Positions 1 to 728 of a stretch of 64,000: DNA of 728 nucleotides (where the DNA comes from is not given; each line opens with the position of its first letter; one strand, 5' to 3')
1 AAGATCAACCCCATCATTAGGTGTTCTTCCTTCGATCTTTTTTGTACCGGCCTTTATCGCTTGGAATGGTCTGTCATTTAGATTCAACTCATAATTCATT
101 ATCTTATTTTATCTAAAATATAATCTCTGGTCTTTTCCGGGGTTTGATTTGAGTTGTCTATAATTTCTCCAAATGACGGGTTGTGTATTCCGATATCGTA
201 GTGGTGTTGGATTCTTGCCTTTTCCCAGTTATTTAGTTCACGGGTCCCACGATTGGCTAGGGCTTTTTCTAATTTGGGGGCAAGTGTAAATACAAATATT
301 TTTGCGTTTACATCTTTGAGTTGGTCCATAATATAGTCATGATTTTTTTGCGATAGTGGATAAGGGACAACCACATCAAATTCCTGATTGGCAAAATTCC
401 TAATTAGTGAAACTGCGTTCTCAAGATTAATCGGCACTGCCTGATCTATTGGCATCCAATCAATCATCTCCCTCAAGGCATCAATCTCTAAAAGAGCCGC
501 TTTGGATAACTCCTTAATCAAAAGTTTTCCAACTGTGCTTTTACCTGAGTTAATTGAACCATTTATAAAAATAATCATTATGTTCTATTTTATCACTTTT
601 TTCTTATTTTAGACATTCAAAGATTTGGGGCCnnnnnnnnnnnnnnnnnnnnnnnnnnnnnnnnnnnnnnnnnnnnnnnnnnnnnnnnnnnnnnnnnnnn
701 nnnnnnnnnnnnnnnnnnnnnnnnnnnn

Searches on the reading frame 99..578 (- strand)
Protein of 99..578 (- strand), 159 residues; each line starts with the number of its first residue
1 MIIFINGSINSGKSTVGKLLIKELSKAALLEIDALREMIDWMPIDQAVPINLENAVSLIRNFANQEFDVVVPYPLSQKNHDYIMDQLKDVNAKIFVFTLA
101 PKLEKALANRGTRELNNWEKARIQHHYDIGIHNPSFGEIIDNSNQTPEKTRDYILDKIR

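Call 40: find_encoding_contigs(protein=window:99-578:-, flank=10000, max_places=4)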
Protein window:99-578:- (159 aa): 6 contigs read that carry it; 4 places shown.
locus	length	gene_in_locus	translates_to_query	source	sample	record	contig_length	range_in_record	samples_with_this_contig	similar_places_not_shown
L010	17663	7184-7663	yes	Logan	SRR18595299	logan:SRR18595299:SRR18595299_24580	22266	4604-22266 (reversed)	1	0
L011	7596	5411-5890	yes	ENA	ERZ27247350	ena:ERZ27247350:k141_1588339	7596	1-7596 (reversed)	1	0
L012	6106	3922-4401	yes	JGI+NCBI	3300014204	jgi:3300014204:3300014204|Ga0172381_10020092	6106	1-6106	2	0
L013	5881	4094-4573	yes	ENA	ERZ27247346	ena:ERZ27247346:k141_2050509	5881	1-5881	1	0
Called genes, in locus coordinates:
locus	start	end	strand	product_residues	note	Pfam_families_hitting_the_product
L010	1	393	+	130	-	?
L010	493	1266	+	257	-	PF01553:Acyltransferase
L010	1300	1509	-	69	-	-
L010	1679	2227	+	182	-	PF02441:Flavoprotein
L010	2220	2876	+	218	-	PF04127:DFP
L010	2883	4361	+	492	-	PF01841:Transglut_core, PF01209:Ubie_methyltran, PF13489:Methyltransf_23, PF08241:Methyltransf_11, PF08242:Methyltransf_12 (weak), PF13649:Methyltransf_25, PF13847:Methyltransf_31, PF20922:Anamorsin_N (weak)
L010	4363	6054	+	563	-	PF16927:HisKA_7TM, PF00512:HisKA, PF02518:HATPase_c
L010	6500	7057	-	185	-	PF20329:DUF6624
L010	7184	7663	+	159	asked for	-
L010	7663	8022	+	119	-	PF04266:ASCH (weak)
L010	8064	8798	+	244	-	-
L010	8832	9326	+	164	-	PF00293:NUDIX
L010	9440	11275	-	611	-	PF02129:Peptidase_S15 (faint), PF20434:BD-FAE (weak), PF00326:Peptidase_S9, PF00561:Abhydrolase_1 (faint), PF12146:Hydrolase_4 (faint), PF12697:Abhydrolase_6 (weak), PF01738:DLH (weak), PF20434:BD-FAE (weak)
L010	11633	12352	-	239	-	PF01909:NTP_transf_2 (weak), PF18765:Polbeta (weak)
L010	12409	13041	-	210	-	PF13431:TPR_17 (faint), PF07719:TPR_2 (faint), PF13374:TPR_10 (faint), PF13414:TPR_11 (faint), PF00515:TPR_1 (faint), PF13424:TPR_12 (faint), PF13432:TPR_16 (faint), PF14559:TPR_19 (faint)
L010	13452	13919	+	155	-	-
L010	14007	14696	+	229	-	-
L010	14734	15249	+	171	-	PF02481:DNA_processg_A (faint), PF18306:LDcluster4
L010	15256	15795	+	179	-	PF08241:Methyltransf_11 (weak), PF08242:Methyltransf_12 (weak)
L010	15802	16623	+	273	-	-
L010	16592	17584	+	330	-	-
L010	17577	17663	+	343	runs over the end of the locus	PF01075:Glyco_transf_9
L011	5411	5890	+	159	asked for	-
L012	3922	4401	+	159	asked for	-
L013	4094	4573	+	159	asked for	-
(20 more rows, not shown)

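Call 52: search_protein_families(library=ncbifam, proteins=[L010:14007-14696:+], max_evalue=10)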
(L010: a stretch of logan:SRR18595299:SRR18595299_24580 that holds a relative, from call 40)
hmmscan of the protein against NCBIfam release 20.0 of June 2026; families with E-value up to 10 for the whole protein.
L010:14007-14696:+ (229 aa): 0 families

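Call 53: search_protein_families(library=pfam, proteins=[L010:14007-14696:+], max_evalue=10)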
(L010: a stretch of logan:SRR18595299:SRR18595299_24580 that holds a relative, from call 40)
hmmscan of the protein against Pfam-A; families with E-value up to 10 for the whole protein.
L010:14007-14696:+ (229 aa): 1 family
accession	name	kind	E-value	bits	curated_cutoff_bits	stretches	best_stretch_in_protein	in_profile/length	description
PF07695.17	7TMR-DISM_7TM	-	9.6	6.5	29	1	133-225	55-147/205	7TM diverse intracellular signalling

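Call 72: find_homologous_proteins(query=L010:16592-17584:+, max_evalue=0.00001)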
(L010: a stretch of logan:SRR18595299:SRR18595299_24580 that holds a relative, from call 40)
Query L010:16592-17584:+ (330 aa): 717 proteins with E <= 0.00001 among 1343 candidates; the best 120 are listed.
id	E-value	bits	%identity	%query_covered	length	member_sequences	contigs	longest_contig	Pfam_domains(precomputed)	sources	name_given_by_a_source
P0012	2.7e-230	782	100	100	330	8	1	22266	-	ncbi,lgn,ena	-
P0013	5.7e-155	534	70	93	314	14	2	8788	-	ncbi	-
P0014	3.9e-153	528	69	95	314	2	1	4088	-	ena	-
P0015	6.2e-152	524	66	97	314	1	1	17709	-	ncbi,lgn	-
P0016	1.3e-151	523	68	95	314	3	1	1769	-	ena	-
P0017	2.9e-151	522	69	94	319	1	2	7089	-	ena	-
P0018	5.5e-151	521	68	95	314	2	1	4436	-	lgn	-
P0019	5.4e-150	517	68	95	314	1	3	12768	-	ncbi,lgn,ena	-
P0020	7.2e-150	517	67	96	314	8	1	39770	-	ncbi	ncbi:MAG: glycosyltransferase [Patescibacteria group bacterium]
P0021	1.5e-149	516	66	97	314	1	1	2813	PF00534.27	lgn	-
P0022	1.6e-149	516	67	95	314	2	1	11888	-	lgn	-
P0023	1.6e-148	513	66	95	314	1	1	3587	PF00534.27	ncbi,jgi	jgi:hypothetical protein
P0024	3.1e-148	512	68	95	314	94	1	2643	-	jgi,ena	-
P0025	4.5e-148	511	66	95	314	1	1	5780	-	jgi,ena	-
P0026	1.6e-147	509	67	97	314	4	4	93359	-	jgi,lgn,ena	-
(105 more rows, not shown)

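Call 73: find_encoding_contigs(protein=P0012, flank=10000, max_places=5)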
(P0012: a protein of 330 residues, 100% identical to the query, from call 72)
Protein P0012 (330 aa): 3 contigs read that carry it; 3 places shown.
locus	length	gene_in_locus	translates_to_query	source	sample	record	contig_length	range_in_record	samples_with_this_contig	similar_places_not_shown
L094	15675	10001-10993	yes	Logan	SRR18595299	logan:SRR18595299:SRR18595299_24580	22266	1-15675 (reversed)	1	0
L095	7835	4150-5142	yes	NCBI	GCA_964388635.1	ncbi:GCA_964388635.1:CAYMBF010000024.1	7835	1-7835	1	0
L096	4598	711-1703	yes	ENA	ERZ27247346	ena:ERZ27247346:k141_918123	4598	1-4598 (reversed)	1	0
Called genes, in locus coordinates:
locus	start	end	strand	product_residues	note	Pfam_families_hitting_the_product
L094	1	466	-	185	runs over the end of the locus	PF20329:DUF6624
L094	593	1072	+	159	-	-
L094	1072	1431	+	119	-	PF04266:ASCH (weak)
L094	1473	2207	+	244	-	-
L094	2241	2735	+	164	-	PF00293:NUDIX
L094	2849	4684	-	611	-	PF02129:Peptidase_S15 (faint), PF20434:BD-FAE (weak), PF00326:Peptidase_S9, PF00561:Abhydrolase_1 (faint), PF12146:Hydrolase_4 (faint), PF12697:Abhydrolase_6 (weak), PF01738:DLH (weak), PF20434:BD-FAE (weak)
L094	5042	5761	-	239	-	PF01909:NTP_transf_2 (weak), PF18765:Polbeta (weak)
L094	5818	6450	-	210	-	PF13431:TPR_17 (faint), PF07719:TPR_2 (faint), PF13374:TPR_10 (faint), PF13414:TPR_11 (faint), PF00515:TPR_1 (faint), PF13424:TPR_12 (faint), PF13432:TPR_16 (faint), PF14559:TPR_19 (faint)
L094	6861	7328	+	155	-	-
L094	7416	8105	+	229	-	-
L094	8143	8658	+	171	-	PF02481:DNA_processg_A (faint), PF18306:LDcluster4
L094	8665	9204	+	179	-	PF08241:Methyltransf_11 (weak), PF08242:Methyltransf_12 (weak)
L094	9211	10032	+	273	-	-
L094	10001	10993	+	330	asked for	-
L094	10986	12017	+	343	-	PF01075:Glyco_transf_9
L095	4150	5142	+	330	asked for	-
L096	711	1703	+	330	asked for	-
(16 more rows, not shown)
